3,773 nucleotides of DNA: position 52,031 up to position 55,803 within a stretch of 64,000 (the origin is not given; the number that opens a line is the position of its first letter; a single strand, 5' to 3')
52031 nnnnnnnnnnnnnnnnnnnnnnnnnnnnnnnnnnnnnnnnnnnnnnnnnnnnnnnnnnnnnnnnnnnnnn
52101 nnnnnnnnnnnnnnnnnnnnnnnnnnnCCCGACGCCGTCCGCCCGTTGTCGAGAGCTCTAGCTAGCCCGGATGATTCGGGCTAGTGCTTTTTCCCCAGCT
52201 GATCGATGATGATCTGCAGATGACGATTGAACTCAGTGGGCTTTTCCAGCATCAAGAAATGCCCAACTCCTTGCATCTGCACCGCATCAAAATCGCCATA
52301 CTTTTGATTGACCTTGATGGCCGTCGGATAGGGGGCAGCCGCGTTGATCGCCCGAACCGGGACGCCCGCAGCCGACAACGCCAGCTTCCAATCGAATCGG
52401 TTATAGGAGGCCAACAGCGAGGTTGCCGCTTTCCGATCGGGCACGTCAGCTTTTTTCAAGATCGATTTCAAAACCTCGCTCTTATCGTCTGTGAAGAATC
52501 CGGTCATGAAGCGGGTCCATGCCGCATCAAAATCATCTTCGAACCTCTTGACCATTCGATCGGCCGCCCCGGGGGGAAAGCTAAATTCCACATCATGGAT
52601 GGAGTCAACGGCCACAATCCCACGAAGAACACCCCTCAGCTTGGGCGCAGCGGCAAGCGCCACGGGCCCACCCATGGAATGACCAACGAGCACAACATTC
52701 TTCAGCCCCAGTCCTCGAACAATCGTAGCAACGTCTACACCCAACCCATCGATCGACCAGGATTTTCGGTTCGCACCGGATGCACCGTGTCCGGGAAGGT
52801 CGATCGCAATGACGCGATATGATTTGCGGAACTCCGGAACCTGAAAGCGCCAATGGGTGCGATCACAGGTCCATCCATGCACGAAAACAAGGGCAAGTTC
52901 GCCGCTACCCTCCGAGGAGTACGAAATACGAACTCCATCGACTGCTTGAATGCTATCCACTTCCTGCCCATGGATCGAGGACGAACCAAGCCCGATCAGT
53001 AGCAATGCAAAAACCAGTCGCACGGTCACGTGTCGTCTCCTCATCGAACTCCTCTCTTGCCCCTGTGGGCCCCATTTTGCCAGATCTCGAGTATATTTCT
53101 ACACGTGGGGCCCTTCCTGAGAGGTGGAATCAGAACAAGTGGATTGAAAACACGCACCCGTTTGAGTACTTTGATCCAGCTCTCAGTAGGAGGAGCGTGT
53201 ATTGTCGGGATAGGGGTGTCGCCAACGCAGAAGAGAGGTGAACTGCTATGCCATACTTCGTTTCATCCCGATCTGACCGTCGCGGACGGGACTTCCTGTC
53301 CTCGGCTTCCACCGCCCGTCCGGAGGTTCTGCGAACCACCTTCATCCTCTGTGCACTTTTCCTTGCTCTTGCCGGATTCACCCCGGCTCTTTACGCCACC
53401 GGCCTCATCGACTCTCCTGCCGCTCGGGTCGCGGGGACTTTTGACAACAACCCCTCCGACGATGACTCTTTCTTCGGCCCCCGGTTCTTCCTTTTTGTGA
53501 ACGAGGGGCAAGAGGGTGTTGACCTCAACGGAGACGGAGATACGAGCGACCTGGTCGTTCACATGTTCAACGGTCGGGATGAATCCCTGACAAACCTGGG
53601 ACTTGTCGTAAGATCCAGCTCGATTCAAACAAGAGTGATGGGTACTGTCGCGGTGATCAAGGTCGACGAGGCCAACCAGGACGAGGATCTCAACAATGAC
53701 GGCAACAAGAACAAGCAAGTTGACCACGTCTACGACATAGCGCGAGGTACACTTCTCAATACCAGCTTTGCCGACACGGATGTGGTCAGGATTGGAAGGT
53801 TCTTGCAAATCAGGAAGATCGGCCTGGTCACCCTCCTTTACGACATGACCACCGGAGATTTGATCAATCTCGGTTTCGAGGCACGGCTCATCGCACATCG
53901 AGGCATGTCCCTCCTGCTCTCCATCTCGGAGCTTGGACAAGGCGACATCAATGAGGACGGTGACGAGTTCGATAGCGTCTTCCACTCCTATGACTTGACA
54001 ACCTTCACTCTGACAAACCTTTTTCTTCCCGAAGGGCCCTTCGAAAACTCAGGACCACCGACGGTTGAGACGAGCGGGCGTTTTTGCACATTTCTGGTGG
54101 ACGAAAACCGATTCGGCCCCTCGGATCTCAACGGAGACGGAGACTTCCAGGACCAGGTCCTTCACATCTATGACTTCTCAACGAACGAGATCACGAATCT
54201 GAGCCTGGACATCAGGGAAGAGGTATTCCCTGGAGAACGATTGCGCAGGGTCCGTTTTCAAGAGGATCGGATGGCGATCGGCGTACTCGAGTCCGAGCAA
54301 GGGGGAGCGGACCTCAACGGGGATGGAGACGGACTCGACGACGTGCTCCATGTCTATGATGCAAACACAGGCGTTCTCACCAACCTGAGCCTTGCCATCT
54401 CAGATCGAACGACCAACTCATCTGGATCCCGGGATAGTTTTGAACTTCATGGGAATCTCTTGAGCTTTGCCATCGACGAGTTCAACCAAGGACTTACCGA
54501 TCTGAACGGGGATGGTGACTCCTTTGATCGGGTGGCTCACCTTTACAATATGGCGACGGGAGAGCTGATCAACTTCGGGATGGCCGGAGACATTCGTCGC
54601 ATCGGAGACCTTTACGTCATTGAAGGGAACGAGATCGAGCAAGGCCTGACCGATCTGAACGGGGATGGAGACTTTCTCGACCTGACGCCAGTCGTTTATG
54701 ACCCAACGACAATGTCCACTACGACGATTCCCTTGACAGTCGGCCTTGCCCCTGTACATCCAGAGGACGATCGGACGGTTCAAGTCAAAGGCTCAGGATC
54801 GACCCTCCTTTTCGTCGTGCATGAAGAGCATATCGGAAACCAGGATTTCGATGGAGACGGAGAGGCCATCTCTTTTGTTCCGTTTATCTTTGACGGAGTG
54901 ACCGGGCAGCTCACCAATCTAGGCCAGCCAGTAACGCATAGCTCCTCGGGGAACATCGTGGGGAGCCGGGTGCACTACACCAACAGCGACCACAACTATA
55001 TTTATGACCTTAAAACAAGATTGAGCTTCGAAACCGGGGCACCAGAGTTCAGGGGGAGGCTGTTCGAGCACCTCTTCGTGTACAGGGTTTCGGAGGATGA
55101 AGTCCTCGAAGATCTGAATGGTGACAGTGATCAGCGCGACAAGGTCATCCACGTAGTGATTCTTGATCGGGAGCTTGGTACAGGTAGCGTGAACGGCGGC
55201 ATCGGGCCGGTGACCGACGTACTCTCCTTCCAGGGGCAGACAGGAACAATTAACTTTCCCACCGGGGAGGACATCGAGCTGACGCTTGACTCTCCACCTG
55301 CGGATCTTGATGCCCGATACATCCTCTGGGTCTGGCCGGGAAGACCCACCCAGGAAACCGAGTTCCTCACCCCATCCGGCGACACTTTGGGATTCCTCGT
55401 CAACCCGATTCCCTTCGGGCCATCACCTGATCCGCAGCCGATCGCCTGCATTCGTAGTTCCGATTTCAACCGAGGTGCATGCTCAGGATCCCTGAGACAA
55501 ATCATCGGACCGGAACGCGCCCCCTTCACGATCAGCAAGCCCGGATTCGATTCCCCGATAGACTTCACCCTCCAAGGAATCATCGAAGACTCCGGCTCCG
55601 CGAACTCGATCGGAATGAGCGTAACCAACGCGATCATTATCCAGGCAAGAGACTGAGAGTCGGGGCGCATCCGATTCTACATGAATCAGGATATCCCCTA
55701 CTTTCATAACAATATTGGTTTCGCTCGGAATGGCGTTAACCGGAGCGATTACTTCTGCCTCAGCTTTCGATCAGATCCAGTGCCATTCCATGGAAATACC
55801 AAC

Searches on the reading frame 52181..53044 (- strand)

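Call 44: search_protein_families(library=pfam, proteins=[window:52181-53044:-], max_evalue=0.001)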
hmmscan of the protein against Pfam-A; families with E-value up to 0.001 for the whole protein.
window:52181-53044:- (287 aa): 4 families
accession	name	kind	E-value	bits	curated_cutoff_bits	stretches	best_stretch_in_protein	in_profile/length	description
PF12697.13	Abhydrolase_6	-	1.1e-26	95.3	26.3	1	52-273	1-215/217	Alpha/beta hydrolase family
PF00561.26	Abhydrolase_1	-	9e-20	71.8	25.8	1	51-173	2-125/245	alpha/beta hydrolase fold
PF12146.15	Hydrolase_4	-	1.1e-08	35.1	27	1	73-154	29-115/239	Serine aminopeptidase, S33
PF07819.20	PGAP1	-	0.00018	21.8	24.3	1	115-179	91-154/233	PGAP1-like alpha/beta domain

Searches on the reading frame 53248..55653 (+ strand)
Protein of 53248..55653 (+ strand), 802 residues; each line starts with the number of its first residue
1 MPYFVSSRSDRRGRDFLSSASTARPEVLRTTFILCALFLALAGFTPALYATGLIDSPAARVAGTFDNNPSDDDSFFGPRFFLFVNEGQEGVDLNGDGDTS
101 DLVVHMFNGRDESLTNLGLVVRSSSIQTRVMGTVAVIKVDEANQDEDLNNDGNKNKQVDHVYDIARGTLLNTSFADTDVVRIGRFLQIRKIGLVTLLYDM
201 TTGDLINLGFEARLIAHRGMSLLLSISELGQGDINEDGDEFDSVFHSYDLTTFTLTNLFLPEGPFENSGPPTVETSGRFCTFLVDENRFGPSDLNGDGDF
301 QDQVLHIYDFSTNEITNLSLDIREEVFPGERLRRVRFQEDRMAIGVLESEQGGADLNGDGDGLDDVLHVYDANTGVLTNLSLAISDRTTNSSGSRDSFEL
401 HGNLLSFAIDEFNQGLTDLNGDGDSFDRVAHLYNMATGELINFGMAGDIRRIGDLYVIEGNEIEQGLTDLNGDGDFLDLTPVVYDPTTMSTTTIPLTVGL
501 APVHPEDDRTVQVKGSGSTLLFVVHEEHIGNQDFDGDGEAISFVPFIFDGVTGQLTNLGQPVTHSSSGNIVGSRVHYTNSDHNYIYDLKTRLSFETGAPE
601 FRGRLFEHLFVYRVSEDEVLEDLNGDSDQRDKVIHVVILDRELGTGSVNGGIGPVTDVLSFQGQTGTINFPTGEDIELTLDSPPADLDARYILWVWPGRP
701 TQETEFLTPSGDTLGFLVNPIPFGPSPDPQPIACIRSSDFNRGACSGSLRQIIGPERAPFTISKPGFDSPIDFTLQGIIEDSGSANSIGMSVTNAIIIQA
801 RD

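Call 9: search_protein_families(library=pfam, proteins=[window:53248-55653:+], max_evalue=0.1)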
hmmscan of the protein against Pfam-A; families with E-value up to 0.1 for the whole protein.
window:53248-55653:+ (802 aa): 0 families

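Call 11: search_protein_families(library=ncbifam, proteins=[window:53248-55653:+], max_evalue=0.1)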
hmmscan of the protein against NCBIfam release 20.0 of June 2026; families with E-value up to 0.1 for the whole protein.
window:53248-55653:+ (802 aa): 0 families
